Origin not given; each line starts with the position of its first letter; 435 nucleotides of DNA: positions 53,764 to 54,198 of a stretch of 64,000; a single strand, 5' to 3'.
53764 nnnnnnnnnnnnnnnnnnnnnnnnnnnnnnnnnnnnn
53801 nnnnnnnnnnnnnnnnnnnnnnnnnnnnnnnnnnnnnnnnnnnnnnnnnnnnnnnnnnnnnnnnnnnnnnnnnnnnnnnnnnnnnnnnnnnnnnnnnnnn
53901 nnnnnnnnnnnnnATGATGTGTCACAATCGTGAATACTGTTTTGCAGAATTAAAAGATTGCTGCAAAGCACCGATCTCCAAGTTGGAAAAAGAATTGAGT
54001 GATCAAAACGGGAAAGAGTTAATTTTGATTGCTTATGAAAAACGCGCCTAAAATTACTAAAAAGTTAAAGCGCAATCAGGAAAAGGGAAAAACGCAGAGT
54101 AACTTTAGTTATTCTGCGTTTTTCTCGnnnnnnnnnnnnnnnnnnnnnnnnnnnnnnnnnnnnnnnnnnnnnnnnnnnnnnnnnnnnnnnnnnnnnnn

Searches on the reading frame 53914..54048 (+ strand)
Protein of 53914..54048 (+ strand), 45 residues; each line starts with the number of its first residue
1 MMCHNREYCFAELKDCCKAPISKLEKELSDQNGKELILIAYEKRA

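Call 30: search_protein_families(library=pfam, proteins=[window:53914-54048:+], max_evalue=10)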
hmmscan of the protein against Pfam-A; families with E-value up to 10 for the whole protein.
window:53914-54048:+ (45 aa): 0 families
